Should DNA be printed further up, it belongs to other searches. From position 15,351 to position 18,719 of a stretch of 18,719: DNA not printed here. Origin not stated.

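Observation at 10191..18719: Giant modular Rhs polymorphic toxin, cut by the window edge, with an unusual N-terminal module and no visible delivery partner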

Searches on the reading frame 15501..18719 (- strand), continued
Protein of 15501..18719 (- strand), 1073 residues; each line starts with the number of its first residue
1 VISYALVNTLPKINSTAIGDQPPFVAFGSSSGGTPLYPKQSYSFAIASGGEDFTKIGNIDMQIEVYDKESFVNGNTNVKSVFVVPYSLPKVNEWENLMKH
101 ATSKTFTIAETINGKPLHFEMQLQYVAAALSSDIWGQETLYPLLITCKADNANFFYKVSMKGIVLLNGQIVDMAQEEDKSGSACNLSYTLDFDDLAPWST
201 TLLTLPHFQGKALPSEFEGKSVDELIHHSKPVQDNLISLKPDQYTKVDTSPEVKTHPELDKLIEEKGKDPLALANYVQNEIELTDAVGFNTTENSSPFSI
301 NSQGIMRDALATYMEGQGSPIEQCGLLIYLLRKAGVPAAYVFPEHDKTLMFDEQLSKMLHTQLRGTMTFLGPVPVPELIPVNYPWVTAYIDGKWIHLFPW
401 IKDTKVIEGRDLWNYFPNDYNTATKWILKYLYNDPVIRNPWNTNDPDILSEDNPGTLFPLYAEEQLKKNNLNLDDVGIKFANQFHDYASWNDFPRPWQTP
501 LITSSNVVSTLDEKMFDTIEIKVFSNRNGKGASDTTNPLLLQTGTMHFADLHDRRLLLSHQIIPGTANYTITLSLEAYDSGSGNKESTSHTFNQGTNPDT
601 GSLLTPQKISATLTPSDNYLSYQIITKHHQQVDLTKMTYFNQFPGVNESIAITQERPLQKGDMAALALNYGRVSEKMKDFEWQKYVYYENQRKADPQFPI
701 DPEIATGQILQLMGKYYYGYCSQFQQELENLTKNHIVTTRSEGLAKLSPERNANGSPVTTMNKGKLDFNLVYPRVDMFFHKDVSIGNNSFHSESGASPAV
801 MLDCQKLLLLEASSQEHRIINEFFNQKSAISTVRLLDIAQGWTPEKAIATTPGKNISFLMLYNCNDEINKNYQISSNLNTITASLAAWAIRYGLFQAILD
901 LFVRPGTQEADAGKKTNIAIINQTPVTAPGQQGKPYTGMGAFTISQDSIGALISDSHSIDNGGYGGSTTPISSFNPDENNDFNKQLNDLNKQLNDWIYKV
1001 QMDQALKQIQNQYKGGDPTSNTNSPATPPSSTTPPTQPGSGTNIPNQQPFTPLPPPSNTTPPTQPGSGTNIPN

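Call 77: fold_search(model_id=the predicted structure, library=viral)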
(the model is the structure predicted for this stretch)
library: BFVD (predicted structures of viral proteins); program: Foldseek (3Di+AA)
matches with E <= 10: 395; with E <= 0.001: 0
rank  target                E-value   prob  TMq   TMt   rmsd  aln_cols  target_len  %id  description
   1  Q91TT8                3.0e-02  0.54  0.09  0.19  19.3       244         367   10  T22.1 [Tupaiid herpesvirus 1 (strain 1)]
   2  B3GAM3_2              3.3e-02  0.03  0.06  0.07  34.9       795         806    8  AMDV4_2 [uncultured virus]
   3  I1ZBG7                1.0e-01  0.99  0.09  0.27   6.5       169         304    9  (no name in the UniProt tables at hand)
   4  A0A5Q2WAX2            1.2e-01  0.06  0.05  0.11  27.3       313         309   10  (no name in the UniProt tables at hand)
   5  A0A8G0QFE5            1.3e-01  0.15  0.06  0.06  13.3       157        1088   11  VP4 [Zoersel tick virus]
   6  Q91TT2                3.2e-01  0.44  0.09  0.22   7.2       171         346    9  T22.7 [Tupaiid herpesvirus 1 (strain 1)]
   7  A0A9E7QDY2            3.5e-01  0.08  0.03  0.21  17.6       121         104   13  (no name in the UniProt tables at hand)
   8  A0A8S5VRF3            3.7e-01  0.25  0.08  0.16  14.4       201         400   11  (no name in the UniProt tables at hand)
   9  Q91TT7                3.9e-01  0.30  0.09  0.20  11.2       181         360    8  T22.2 [Tupaiid herpesvirus 1 (strain 1)]
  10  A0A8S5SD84            4.1e-01  0.12  0.06  0.26  16.0       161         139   10  Uncharacterized protein [Siphoviridae sp. ctt1f11]
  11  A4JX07                4.1e-01  0.06  0.05  0.15  22.1       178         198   13  Gp12 [Burkholderia phage phi644-2]
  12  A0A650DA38            4.1e-01  0.05  0.05  0.14  26.1       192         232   10  (no name in the UniProt tables at hand)
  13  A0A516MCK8            4.5e-01  0.23  0.06  0.32  12.4       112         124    7  (no name in the UniProt tables at hand)
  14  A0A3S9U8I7            4.5e-01  0.14  0.03  0.29  13.8        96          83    5  (no name in the UniProt tables at hand)
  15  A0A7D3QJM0            4.8e-01  0.20  0.05  0.14  12.5        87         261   18  (no name in the UniProt tables at hand)
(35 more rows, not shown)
